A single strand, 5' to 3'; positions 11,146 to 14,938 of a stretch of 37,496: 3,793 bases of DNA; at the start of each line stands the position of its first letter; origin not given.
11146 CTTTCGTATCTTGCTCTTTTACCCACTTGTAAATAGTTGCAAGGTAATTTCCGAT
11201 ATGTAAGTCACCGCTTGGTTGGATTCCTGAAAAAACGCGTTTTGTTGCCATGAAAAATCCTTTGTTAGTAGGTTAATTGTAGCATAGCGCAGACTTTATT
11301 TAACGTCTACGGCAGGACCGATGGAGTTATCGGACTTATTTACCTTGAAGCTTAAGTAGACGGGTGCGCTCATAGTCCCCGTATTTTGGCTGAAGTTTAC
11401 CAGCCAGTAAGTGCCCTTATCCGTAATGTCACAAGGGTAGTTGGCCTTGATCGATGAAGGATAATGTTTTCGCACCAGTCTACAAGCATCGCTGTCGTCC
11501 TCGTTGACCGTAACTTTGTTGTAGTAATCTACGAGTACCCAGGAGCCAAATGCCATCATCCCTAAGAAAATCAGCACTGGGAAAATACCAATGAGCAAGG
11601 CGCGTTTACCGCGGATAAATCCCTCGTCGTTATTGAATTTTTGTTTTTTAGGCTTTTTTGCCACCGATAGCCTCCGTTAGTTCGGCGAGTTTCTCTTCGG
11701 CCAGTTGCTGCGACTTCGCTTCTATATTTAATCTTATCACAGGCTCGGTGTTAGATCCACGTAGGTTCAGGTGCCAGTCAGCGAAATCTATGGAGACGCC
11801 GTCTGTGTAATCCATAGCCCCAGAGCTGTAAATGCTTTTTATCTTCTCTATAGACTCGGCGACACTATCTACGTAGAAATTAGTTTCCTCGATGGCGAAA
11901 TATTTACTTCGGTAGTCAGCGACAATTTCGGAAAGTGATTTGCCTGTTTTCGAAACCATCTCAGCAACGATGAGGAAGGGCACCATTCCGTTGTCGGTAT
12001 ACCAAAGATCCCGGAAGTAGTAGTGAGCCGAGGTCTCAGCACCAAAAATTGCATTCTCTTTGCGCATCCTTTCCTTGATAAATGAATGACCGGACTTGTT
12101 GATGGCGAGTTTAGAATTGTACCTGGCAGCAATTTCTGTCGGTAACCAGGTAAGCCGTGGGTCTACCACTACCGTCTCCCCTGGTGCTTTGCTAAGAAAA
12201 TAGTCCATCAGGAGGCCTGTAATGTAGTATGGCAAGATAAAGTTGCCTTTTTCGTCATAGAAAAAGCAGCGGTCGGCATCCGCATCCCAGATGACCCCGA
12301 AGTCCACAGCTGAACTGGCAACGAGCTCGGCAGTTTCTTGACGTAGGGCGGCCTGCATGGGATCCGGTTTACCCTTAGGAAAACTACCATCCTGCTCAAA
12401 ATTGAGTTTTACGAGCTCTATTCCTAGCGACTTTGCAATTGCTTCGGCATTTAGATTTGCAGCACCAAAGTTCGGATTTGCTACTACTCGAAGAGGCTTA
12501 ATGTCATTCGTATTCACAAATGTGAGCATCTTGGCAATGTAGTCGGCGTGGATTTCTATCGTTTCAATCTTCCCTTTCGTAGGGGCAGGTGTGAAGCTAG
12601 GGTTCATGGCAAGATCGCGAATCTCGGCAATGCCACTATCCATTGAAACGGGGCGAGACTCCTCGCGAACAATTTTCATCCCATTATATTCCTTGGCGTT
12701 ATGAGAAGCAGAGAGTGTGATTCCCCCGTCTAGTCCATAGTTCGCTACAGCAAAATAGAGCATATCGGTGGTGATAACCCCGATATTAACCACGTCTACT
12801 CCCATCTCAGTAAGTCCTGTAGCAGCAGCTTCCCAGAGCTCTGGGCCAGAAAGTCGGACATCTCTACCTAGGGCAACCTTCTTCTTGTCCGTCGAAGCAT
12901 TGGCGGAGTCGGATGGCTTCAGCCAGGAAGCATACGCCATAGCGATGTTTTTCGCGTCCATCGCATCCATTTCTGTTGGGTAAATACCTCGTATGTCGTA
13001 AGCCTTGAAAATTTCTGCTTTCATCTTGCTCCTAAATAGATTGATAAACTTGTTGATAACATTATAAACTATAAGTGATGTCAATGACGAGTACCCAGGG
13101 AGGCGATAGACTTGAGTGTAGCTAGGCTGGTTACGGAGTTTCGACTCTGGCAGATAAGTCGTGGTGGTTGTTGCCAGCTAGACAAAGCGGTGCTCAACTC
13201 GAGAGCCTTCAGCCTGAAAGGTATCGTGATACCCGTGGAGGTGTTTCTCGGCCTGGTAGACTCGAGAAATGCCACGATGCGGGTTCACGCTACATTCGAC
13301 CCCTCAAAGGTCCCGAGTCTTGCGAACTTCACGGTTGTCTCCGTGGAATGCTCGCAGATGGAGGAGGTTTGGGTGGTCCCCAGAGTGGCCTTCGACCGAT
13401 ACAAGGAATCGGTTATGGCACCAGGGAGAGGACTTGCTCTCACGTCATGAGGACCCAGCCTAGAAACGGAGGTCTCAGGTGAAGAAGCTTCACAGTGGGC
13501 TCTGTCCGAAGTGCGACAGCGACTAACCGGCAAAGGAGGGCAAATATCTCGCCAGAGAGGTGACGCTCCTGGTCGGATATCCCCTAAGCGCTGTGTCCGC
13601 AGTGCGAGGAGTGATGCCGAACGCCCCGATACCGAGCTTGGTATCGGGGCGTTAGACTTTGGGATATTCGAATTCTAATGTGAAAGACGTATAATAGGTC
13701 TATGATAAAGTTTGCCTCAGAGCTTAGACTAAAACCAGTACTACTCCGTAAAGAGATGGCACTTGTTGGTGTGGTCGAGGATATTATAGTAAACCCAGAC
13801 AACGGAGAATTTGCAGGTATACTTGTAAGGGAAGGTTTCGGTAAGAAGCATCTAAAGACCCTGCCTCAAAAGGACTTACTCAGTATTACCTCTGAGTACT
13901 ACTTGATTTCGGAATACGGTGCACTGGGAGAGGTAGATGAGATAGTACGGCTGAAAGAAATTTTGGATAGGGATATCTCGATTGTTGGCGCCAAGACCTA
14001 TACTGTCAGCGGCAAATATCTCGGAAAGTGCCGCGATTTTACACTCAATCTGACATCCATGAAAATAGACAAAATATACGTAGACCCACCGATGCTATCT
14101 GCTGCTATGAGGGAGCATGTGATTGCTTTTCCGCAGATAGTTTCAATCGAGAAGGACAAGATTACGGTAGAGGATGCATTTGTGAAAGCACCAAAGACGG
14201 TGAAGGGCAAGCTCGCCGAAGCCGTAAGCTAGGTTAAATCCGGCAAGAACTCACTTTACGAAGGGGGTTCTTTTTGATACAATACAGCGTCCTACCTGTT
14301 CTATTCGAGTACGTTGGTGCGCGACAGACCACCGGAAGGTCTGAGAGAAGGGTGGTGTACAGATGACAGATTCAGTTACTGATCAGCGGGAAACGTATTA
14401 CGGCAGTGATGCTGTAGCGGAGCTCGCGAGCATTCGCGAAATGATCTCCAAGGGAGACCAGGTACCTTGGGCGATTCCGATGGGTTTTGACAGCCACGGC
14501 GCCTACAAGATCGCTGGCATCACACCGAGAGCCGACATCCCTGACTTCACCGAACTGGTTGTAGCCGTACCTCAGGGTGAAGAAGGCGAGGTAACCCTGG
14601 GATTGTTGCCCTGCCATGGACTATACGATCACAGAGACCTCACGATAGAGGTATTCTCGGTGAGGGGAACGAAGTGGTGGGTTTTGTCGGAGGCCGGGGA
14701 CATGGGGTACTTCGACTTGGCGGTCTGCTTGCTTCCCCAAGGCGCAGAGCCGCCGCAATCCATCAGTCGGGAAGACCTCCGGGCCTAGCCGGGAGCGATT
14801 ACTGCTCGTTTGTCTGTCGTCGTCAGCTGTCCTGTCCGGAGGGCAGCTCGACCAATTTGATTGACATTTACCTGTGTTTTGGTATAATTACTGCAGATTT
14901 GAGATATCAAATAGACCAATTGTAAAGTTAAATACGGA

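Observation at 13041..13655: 570-nt GC-rich, GGAGG-studded region between divergent PMM and PRC-barrel genes: foreign mini-cassette or structured RNA?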

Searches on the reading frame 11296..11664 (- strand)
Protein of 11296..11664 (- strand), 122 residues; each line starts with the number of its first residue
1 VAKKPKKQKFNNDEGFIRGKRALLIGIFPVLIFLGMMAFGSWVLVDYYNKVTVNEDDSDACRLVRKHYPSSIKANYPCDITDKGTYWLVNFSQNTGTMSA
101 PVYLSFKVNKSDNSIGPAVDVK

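Call 13: search_protein_families(library=pfam, proteins=[window:11296-11664:-], max_evalue=1)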
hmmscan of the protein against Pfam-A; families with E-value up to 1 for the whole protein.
window:11296-11664:- (122 aa): 2 families
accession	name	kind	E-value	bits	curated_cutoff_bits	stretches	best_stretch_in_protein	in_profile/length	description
PF19401.4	DUF5976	-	0.13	12.7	25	1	13-40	11-40/50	Family of unknown function (DUF5976)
PF04515.18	Choline_transpo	-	0.19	11.3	26.9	1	23-98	42-121/326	Plasma-membrane choline transporter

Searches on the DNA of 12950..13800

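Call 4: search_rna_families(source=window, start=12950, end=13800, threshold=evalue, max_evalue=10, show_alignments=3)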
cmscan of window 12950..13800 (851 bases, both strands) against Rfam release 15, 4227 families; matches with E-value up to 10: 4.
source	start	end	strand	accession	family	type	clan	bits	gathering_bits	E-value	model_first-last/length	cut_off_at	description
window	13059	13119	+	RF00316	snoR43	Gene; snRNA; snoRNA; CD-box;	-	17.7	50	4.4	1-73/73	no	Small nucleolar RNA R43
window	13622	13667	-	RF02390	sau-41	Gene; sRNA;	-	16.8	80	8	106-149/156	no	Staphylococcus sRNA sau-41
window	13217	13297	-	RF00958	mir-498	Gene; miRNA;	-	15.2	85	9.9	1-85/85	no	mir-498 microRNA precursor family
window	13502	13630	+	RF01984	ZEB2_AS1_1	Gene; lncRNA;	-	14.8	80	8.6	1-128/128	no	ZEB2 antisense RNA 1 conserved region 1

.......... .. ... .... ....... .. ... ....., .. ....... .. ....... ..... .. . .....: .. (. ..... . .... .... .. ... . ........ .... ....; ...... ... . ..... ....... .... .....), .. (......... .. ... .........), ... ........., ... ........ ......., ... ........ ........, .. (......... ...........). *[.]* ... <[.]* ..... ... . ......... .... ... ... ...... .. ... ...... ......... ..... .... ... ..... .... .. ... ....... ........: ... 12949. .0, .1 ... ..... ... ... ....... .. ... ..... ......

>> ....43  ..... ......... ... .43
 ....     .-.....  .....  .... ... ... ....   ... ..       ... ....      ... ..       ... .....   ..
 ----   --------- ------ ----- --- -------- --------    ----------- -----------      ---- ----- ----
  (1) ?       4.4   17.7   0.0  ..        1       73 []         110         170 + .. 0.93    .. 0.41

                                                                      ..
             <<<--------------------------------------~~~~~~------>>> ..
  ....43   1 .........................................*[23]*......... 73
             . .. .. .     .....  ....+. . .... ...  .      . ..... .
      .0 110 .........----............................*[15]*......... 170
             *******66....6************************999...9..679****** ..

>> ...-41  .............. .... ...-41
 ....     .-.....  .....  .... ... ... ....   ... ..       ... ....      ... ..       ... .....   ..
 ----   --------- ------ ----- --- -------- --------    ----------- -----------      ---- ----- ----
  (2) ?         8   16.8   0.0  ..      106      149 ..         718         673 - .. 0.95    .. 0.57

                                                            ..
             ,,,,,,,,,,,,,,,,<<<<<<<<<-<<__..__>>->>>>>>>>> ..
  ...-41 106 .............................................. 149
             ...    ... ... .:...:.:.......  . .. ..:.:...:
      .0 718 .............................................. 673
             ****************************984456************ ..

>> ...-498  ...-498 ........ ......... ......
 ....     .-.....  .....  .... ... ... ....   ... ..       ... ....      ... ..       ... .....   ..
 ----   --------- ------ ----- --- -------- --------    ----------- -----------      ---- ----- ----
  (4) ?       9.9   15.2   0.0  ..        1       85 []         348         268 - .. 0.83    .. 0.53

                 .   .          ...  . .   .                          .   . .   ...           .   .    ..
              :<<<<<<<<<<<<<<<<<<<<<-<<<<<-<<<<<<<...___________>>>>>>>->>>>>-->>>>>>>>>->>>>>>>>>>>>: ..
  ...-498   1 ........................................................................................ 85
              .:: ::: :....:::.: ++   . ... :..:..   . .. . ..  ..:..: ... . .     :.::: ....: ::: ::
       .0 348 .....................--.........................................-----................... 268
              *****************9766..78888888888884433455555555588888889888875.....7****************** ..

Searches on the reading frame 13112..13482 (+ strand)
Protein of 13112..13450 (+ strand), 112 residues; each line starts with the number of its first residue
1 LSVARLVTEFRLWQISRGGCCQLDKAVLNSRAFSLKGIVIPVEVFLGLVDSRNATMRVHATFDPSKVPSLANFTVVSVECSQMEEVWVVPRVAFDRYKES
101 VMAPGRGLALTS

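Call 13: search_protein_families(library=pfam, proteins=[window:13112-13450:+, window:13168-13482:+], max_evalue=1)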
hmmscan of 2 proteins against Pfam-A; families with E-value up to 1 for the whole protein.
window:13112-13450:+ (112 aa): 0 families

window:13168-13482:+ (104 aa): 0 families

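Call 20: find_homologous_proteins(query=window:13112-13450:+, max_evalue=0.01)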
Query window:13112-13450:+ (112 aa): 3 proteins with E <= 0.01 among 4 candidates.
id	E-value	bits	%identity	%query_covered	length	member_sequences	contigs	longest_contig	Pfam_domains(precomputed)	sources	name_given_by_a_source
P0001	5.9e-67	240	100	100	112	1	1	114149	-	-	-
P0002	7.6e-47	175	72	100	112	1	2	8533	-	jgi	jgi:hypothetical protein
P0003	7.9e-46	172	72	100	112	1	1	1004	-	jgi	-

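Call 23: find_encoding_contigs(protein=P0002, flank=4000)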
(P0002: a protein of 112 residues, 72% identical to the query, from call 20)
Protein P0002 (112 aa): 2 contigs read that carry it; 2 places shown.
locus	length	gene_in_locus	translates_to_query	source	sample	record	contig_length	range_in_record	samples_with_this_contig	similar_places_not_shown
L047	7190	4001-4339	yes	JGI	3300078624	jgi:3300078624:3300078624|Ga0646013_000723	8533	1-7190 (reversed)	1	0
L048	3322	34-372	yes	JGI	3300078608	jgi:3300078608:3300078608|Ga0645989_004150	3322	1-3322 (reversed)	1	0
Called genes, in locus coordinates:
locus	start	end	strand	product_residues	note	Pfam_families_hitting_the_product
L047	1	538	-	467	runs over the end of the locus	PF00224:PK, PF02887:PK_C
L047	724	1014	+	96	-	-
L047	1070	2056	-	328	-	PF00579:tRNA-synt_1b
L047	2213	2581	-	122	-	-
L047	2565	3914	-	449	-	PF02878:PGM_PMM_I, PF02879:PGM_PMM_II, PF02880:PGM_PMM_III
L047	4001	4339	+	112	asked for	-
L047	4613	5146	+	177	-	PF05239:PRC (weak)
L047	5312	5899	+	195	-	PF01250:Ribosomal_S6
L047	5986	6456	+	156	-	PF00436:SSB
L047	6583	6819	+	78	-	PF01084:Ribosomal_S18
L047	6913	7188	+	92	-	?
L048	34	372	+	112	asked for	-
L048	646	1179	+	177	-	PF05239:PRC (weak)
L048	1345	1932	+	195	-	PF01250:Ribosomal_S6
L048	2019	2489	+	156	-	PF00436:SSB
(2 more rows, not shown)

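Call 24: find_encoding_contigs(protein=P0003, flank=4000)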
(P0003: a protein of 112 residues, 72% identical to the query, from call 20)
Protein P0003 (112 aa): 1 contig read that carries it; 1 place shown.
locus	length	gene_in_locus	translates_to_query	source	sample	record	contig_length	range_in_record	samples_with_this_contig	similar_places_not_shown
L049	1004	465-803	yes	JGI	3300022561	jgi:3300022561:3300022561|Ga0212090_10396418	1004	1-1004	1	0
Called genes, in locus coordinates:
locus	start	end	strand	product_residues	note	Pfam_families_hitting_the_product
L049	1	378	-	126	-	?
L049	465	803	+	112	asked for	-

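Call 62: search_protein_families(library=ncbifam, proteins=[window:13112-13450:+], max_evalue=1)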
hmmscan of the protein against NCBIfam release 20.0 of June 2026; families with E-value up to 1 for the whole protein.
window:13112-13450:+ (112 aa): 0 families

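Call 63: search_protein_families(library=padloc, proteins=[window:13112-13450:+], max_evalue=1)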
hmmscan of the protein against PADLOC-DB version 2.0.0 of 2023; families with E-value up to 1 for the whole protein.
window:13112-13450:+ (112 aa): 0 families

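Call 64: search_protein_families(library=phrogs, proteins=[window:13112-13450:+], max_evalue=1)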
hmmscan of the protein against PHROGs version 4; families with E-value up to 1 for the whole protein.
window:13112-13450:+ (112 aa): 0 families

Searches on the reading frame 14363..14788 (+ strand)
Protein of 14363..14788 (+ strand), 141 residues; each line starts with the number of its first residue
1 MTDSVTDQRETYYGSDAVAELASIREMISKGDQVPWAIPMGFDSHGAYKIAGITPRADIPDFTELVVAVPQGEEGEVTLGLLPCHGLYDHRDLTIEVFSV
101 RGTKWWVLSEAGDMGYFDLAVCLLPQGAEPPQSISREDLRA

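Call 13: search_protein_families(library=pfam, proteins=[window:14363-14788:+], max_evalue=1)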
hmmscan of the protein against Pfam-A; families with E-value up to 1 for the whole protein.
window:14363-14788:+ (141 aa): 0 families

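Call 62: search_protein_families(library=ncbifam, proteins=[window:14363-14788:+], max_evalue=1)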
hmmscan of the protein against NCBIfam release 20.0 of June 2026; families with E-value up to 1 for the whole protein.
window:14363-14788:+ (141 aa): 0 families

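Call 63: search_protein_families(library=padloc, proteins=[window:14363-14788:+], max_evalue=1)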
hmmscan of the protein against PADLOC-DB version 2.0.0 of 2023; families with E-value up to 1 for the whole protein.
window:14363-14788:+ (141 aa): 0 families

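Call 64: search_protein_families(library=phrogs, proteins=[window:14363-14788:+], max_evalue=1)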
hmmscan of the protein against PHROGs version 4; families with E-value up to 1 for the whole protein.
window:14363-14788:+ (141 aa): 1 family
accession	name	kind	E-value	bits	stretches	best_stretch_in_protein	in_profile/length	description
phrog_25673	-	unknown function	0.2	12.4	1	6-54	88-136/196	-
